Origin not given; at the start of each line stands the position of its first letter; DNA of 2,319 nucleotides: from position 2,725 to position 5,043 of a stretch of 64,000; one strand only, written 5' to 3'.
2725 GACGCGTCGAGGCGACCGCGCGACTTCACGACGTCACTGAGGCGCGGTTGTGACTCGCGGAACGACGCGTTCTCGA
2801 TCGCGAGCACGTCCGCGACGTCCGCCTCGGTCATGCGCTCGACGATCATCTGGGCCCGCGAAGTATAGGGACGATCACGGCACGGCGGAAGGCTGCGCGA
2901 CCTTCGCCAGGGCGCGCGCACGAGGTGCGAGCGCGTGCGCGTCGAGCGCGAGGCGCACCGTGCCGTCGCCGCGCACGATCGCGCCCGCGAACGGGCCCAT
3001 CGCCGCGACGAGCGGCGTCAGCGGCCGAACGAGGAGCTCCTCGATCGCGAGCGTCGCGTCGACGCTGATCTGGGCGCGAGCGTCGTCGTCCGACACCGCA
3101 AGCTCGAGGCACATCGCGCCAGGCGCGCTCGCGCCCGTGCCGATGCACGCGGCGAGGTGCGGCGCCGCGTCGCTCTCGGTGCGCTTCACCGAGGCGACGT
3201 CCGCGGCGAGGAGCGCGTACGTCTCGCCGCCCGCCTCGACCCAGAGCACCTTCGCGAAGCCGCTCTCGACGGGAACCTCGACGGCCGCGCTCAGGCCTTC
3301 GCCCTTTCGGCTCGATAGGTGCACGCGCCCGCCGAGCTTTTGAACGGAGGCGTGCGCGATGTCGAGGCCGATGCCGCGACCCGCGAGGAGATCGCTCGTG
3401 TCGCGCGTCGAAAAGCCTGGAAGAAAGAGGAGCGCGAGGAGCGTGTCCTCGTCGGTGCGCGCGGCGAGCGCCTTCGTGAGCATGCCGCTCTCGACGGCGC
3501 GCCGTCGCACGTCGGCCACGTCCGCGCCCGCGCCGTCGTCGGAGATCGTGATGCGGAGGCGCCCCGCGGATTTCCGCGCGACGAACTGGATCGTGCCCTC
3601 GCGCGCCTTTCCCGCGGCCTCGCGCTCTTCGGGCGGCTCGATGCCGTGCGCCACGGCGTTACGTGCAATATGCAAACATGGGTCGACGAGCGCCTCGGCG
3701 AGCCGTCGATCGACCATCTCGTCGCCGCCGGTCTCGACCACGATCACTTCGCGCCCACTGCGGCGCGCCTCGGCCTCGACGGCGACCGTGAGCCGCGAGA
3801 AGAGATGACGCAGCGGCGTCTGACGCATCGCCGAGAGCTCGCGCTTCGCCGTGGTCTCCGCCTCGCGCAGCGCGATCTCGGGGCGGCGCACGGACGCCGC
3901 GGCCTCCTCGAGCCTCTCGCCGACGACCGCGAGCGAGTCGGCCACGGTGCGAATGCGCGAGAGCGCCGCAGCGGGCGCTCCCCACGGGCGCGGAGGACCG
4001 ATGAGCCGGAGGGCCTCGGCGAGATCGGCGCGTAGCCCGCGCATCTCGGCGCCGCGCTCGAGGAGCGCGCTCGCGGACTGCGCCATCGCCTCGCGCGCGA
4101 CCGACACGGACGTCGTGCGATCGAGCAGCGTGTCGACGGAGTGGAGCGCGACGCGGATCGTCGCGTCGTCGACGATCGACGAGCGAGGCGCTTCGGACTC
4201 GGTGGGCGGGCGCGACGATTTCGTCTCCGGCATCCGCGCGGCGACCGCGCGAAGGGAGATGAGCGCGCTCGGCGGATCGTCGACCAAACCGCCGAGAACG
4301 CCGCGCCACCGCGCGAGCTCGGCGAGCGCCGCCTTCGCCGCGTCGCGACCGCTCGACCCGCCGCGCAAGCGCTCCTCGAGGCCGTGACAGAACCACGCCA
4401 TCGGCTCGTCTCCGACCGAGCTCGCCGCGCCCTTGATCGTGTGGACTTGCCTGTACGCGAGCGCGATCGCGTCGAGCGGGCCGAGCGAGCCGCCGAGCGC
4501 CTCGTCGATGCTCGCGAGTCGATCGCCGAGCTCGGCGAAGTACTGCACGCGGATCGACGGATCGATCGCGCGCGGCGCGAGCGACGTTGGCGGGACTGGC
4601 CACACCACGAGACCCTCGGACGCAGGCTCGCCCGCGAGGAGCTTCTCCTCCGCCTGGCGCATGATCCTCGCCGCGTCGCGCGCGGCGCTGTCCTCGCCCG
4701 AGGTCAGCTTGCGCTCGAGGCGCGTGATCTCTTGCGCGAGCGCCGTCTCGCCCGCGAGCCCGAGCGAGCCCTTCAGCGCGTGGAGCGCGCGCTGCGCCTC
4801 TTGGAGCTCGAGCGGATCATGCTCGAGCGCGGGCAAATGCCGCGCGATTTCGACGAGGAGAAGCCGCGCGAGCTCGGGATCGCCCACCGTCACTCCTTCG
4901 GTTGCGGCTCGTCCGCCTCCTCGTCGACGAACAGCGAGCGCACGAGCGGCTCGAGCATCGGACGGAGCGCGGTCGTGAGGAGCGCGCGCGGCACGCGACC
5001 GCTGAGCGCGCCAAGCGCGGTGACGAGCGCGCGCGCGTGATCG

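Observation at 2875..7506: Compact four-gene chemosensory module: receiver-DUF4388, CheW, soluble MCP and CheA with two HPt domains, translationally coupled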

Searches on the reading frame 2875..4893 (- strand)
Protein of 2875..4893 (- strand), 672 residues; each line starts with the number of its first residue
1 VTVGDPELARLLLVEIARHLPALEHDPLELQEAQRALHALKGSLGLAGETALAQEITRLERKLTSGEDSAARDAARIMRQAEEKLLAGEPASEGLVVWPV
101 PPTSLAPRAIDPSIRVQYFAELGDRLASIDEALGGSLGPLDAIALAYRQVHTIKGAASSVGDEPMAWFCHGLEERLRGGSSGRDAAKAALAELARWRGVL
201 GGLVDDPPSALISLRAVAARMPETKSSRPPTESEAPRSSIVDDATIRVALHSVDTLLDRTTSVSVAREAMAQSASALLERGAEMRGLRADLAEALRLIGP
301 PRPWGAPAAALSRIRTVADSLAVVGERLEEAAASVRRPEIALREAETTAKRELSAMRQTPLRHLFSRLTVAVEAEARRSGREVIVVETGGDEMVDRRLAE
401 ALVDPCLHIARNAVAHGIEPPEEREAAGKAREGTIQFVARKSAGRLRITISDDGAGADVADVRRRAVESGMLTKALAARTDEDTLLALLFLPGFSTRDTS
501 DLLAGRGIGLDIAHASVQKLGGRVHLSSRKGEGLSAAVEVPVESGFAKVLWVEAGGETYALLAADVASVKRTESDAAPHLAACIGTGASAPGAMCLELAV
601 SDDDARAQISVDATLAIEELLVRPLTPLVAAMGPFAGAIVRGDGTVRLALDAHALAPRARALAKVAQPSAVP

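Call 5: search_protein_families(library=pfam, proteins=[window:2875-4893:-], max_evalue=0.01)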
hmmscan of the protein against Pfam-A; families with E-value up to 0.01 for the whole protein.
window:2875-4893:- (672 aa): 3 families
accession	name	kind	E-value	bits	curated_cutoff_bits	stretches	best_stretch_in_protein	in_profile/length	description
PF01627.28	Hpt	-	5.8e-15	55.7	24.6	2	115-189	3-72/84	Hpt domain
PF02518.31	HATPase_c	-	1.1e-11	45.6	26.4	1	407-543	7-110/111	Histidine kinase-, DNA gyrase B-, and HSP90-like ATPase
PF01584.24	CheW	-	0.0062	16.6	23.5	0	597-657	71-135/138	CheW-like domain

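Call 21: search_solved_structures(query=window:2875-4887:-, max_evalue=0.001)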
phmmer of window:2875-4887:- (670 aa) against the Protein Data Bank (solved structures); distinct sequences matched with E-value up to 0.001: 10.
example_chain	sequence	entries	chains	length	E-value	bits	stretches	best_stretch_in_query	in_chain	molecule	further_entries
3ja6_C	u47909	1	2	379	8.8e-40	140.1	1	351-567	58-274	Chemotaxis protein CheA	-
2ch4_A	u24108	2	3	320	1.7e-39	139.2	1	356-567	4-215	CHEMOTAXIS PROTEIN CHEA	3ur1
1b3q_A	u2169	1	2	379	3e-39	138.4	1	351-567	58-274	PROTEIN (CHEMOTAXIS PROTEIN CHEA)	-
4jpb_A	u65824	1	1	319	3e-37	131.8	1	356-567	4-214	Chemotaxis protein CheA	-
4xiv_A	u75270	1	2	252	1e-35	126.7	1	352-540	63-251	Chemotaxis protein CheA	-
1i5d_A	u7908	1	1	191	1.2e-35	126.5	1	354-540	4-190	CHEMOTAXIS PROTEIN CHEA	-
6mi6_A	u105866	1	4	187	2.8e-35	125.3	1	355-539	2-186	Chemotaxis protein CheA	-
1i58_A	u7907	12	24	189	5.4e-35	124.3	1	356-540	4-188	CHEMOTAXIS PROTEIN CHEA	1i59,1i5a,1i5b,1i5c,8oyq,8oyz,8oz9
8c5v_A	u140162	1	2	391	3.5e-34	121.7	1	349-576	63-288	Chemotaxis protein CheA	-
6s1k_A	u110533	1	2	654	9.4e-34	120.2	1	349-576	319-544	Chemotaxis protein CheA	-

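Call 62: search_protein_families(library=ncbifam, proteins=[window:2875-4887:-], max_evalue=0.001)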
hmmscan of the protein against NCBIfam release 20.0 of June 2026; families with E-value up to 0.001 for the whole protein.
window:2875-4887:- (670 aa): 5 families
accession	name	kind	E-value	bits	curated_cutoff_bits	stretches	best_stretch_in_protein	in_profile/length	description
NF041336.1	CheA_Halo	equivalog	2.5e-57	194.9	950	1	353-571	350-568/666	chemotaxis protein CheA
NF007835.0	PRK10547.1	equivalog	7.9e-35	120.6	793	1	352-576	338-560/670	chemotaxis protein CheA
NF011874.0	PRK15347.1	equivalog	1.9e-10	39.4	852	1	10-73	842-905/921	two component system sensor kinase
NF008298.1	PRK11086.1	subfamily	4.1e-07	28.8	520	1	485-542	475-527/529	DcuS/MalK family sensor histidine kinase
NF010411.0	PRK13837.1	equivalog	1.2e-05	23.5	647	1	482-575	622-718/828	two-component system VirA-like sensor kinase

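Call 72: search_solved_structures(query=A4, max_evalue=0.01, show_alignments=1)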
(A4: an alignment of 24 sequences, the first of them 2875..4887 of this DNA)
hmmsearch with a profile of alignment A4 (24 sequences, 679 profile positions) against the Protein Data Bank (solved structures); distinct sequences matched with E-value up to 0.01: 16.
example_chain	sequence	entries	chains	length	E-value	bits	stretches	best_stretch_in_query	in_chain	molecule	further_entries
3ja6_C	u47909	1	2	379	3.9e-65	223.8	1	339-658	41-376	Chemotaxis protein CheA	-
1b3q_A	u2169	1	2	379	1.3e-64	222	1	339-658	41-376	PROTEIN (CHEMOTAXIS PROTEIN CHEA)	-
2ch4_A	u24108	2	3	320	6.8e-64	219.6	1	363-658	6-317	CHEMOTAXIS PROTEIN CHEA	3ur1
4jpb_A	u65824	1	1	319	2e-60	208.2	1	363-658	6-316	Chemotaxis protein CheA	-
4xiv_A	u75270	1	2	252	5.2e-57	196.9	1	338-545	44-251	Chemotaxis protein CheA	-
6s1k_A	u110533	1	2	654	7.6e-56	193.1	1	342-665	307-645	Chemotaxis protein CheA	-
1i5d_A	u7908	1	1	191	2.5e-55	191.3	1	358-545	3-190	CHEMOTAXIS PROTEIN CHEA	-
6mi6_A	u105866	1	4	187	1.1e-54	189.2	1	359-544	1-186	Chemotaxis protein CheA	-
1i58_A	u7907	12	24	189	4.7e-54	187.1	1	363-545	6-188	CHEMOTAXIS PROTEIN CHEA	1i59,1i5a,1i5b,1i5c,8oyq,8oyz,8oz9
8c5v_A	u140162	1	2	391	8.2e-51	176.4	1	340-663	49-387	Chemotaxis protein CheA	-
1tqg_A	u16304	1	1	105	2.4e-07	32.8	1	119-186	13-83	Chemotaxis protein cheA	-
2ld6_A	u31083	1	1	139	4.7e-07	31.8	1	118-186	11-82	Chemotaxis protein CheA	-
6ff6_A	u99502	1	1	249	0.00011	24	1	12-185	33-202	BRIC1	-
5c93_A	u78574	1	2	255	0.0053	18.4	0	508-547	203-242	Histidine kinase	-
4u7n_A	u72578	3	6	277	0.0065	18.1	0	508-547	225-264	Histidine protein kinase sensor protein | Histidine kinase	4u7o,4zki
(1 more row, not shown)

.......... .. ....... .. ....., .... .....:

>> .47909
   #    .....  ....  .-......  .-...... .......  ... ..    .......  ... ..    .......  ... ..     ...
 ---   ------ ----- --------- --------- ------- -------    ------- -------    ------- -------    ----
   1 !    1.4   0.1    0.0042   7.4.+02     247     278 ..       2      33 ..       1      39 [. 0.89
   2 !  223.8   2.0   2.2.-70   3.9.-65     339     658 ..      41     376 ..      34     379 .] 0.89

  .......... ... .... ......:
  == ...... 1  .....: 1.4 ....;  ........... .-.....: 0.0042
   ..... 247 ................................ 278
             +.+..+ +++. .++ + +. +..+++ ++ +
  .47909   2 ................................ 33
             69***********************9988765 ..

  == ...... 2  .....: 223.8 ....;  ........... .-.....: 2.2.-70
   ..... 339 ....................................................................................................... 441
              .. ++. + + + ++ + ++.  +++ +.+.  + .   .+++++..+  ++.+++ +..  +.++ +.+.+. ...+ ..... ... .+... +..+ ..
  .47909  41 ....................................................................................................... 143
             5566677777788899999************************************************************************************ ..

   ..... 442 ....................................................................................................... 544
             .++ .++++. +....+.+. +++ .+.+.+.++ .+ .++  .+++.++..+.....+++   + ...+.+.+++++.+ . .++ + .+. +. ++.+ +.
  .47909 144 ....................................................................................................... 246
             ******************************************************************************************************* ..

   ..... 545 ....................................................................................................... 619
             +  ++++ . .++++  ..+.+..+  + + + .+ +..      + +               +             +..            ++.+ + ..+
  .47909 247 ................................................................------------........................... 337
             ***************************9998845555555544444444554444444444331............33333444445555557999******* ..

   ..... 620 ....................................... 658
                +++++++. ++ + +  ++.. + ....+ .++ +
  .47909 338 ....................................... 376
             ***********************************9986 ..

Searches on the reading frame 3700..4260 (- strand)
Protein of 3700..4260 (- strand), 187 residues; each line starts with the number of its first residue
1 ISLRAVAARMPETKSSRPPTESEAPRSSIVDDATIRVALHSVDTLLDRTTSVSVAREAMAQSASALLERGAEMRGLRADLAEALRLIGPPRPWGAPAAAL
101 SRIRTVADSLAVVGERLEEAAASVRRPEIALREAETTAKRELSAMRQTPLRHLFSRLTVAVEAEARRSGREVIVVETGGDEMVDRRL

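Call 19: search_protein_families(library=pfam, proteins=[window:3700-4260:-], max_evalue=10)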
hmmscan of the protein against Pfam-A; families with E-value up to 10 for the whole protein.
window:3700-4260:- (187 aa): 1 family
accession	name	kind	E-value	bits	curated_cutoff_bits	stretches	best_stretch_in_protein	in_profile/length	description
PF02895.20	H-kinase_dim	-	0.15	13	23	1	33-86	2-53/68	Signal transducing histidine kinase, homodimeric domain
